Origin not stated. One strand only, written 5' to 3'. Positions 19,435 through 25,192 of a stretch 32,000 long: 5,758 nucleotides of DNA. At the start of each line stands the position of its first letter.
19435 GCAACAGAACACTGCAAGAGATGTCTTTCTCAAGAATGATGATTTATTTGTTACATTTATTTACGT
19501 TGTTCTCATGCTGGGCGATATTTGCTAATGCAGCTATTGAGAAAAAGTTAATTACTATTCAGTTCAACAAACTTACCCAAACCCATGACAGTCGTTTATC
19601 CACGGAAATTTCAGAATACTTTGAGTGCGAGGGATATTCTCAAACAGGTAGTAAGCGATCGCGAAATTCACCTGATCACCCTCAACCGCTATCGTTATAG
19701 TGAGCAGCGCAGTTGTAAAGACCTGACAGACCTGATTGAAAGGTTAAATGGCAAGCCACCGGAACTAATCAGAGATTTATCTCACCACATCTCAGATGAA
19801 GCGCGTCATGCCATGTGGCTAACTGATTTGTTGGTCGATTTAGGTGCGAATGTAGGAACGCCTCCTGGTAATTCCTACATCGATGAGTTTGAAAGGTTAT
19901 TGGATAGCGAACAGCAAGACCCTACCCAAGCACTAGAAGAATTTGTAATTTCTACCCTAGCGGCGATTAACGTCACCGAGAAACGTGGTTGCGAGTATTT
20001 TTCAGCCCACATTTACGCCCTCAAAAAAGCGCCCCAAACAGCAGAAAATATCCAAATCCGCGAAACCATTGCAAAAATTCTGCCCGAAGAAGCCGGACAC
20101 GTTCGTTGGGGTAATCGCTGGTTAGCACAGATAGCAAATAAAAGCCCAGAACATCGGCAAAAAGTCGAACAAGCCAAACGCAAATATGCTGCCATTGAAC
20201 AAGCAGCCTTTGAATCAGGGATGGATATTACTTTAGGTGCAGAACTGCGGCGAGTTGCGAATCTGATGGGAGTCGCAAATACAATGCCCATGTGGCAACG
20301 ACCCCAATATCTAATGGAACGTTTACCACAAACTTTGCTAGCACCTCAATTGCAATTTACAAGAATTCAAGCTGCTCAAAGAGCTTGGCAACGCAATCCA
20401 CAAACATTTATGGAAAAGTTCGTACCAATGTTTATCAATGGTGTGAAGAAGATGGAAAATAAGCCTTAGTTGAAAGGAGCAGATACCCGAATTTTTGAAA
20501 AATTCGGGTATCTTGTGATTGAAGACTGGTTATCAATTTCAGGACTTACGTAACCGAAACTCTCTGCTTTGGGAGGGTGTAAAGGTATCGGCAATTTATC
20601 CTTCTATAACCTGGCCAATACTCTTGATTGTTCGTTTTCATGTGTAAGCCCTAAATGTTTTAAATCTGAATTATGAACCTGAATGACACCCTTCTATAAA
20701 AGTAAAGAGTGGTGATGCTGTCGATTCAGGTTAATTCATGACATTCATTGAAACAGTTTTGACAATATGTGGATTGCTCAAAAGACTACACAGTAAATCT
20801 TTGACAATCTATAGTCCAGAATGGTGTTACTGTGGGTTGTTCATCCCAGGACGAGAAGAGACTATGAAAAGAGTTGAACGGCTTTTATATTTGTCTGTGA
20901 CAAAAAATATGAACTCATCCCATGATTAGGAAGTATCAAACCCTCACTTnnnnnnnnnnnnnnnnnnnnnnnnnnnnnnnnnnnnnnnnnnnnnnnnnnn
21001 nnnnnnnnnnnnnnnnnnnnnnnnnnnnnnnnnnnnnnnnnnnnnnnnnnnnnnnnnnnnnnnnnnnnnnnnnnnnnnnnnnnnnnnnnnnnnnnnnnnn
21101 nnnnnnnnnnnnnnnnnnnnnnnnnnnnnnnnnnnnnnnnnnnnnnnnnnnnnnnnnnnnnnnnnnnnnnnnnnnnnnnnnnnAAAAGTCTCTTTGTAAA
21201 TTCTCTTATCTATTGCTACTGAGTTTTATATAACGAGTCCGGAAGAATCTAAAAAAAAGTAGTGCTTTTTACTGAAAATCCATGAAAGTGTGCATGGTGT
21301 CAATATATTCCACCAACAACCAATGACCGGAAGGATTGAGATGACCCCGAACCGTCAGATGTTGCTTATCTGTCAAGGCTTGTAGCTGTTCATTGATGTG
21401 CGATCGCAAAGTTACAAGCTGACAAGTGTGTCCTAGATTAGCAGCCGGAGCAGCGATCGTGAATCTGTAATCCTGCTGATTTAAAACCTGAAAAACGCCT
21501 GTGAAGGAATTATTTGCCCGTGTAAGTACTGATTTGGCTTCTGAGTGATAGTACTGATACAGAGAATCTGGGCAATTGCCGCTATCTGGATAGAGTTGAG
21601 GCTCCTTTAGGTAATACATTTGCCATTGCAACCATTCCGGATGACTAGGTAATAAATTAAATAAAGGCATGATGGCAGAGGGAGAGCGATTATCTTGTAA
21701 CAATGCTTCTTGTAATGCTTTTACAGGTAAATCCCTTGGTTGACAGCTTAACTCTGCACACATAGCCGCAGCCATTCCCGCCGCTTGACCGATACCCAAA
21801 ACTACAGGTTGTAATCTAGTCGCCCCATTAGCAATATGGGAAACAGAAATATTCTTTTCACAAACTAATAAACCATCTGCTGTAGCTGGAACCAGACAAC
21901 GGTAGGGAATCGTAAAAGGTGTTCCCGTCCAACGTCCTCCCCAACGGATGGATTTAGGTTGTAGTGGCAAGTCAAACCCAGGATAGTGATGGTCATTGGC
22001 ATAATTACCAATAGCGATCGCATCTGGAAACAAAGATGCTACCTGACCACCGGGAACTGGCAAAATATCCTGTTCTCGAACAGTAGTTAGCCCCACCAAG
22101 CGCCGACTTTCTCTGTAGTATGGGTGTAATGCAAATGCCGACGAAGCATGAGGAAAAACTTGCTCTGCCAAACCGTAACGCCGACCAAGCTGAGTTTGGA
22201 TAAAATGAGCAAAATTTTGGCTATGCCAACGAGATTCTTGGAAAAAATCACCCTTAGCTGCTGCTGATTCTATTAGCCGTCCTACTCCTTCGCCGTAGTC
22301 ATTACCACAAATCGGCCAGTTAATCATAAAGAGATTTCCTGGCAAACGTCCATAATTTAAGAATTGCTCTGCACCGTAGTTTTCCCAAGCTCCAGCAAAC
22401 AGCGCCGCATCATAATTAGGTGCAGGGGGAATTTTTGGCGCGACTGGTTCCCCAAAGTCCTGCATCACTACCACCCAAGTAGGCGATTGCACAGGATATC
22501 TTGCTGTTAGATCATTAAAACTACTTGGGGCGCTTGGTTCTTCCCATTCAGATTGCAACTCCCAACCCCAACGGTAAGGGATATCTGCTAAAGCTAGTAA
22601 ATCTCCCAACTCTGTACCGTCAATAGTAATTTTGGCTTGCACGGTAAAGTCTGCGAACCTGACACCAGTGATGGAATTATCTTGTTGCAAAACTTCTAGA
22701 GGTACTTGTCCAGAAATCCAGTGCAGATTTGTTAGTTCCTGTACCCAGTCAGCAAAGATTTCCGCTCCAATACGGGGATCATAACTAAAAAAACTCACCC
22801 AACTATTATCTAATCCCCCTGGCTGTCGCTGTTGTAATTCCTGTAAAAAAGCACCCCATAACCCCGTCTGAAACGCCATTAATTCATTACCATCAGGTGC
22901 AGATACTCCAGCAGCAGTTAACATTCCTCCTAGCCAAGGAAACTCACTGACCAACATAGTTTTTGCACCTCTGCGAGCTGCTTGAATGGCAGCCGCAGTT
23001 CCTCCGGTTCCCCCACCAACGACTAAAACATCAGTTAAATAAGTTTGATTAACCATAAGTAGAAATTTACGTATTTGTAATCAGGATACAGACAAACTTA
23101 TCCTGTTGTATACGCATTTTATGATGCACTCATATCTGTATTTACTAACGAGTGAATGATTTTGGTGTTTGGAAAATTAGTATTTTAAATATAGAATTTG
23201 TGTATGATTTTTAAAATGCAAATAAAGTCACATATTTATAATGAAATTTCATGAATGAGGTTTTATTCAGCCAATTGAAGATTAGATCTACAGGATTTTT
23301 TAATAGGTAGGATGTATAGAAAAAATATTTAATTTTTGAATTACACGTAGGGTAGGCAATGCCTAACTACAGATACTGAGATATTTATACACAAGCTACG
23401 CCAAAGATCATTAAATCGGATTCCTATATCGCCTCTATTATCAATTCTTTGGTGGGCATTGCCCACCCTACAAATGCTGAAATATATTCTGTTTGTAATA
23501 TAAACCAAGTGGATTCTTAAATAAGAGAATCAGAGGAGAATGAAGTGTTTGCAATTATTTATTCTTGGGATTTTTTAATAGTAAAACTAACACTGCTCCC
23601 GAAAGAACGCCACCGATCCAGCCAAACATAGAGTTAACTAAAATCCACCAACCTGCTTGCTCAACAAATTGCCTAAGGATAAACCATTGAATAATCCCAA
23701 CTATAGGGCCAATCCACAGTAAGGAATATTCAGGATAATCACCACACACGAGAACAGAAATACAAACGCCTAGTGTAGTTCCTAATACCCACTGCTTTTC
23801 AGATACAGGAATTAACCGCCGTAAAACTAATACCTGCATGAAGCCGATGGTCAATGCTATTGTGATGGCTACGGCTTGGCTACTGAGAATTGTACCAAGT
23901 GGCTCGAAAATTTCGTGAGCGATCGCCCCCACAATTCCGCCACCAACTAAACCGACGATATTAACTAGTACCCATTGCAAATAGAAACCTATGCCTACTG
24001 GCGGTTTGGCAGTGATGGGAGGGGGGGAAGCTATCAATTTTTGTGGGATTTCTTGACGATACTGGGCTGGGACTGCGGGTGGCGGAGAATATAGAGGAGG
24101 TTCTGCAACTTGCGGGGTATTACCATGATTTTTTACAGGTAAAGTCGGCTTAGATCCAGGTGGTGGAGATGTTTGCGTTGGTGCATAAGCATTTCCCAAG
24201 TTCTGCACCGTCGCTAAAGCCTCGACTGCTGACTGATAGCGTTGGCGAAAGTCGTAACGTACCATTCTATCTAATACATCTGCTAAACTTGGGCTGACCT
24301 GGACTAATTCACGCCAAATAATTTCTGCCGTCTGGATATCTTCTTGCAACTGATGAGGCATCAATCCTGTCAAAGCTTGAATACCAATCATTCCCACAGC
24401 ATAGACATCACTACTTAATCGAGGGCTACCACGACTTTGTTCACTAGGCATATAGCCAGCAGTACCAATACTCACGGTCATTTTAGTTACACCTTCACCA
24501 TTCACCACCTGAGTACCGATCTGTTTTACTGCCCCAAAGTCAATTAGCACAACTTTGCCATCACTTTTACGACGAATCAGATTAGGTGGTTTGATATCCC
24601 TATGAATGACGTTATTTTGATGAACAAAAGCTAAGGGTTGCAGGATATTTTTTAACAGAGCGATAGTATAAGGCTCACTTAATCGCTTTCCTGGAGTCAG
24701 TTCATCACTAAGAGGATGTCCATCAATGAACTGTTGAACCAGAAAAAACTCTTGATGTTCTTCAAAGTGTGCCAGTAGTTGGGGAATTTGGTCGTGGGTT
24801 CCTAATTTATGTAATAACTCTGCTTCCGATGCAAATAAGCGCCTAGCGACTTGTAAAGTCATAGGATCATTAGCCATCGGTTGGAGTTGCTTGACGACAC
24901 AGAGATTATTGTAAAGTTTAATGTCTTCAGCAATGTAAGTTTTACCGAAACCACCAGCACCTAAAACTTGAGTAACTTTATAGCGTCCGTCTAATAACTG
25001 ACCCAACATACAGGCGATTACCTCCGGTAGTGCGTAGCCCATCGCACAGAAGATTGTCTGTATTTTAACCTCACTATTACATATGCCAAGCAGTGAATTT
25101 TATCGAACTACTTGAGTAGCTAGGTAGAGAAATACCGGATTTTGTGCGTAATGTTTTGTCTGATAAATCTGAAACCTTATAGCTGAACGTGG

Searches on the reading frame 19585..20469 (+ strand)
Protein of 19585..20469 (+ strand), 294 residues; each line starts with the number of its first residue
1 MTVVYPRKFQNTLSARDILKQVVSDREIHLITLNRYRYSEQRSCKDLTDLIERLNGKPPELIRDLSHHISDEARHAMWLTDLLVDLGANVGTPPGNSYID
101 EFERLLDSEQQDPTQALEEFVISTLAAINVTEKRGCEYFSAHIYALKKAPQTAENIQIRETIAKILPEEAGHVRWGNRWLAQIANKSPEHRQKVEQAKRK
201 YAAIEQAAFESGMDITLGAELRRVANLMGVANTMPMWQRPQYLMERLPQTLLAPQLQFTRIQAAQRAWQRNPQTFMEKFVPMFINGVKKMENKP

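Call 53: search_protein_families(library=pfam, proteins=[window:19585-20469:+], max_evalue=0.00001)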
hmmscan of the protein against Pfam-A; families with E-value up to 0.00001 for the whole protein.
window:19585-20469:+ (294 aa): 1 family
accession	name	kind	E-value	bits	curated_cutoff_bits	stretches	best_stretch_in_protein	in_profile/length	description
PF04305.20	DUF455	-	5.8e-12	46.2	34.3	1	48-227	82-241/247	Protein of unknown function (DUF455)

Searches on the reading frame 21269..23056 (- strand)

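Call 53: search_protein_families(library=pfam, proteins=[window:21269-23056:-], max_evalue=0.00001)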
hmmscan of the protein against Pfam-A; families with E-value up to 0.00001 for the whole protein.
window:21269-23056:- (595 aa): 3 families
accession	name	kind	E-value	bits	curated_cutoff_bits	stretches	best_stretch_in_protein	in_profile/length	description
PF12831.13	FAD_oxidored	-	7e-101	339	27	1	9-452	1-416/416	FAD dependent oxidoreductase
PF07992.20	Pyr_redox_2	-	8.9e-06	25.8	26.1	1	9-61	2-57/291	Pyridine nucleotide-disulphide oxidoreductase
PF00890.30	FAD_binding_2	-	9.6e-06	25.5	20.4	1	9-49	1-41/414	FAD binding domain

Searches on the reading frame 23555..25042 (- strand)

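Call 53: search_protein_families(library=pfam, proteins=[window:23555-25042:-], max_evalue=0.00001)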
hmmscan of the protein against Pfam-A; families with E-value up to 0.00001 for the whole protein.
window:23555-25042:- (495 aa): 2 families
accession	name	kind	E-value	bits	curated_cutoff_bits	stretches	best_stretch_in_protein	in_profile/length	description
PF00069.31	Pkinase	-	1.6e-34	120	31.7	1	21-270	1-253/263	Protein kinase domain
PF07714.23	PK_Tyr_Ser-Thr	-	3.9e-15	56.3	23.1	1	23-242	3-217/258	Protein tyrosine and serine/threonine kinase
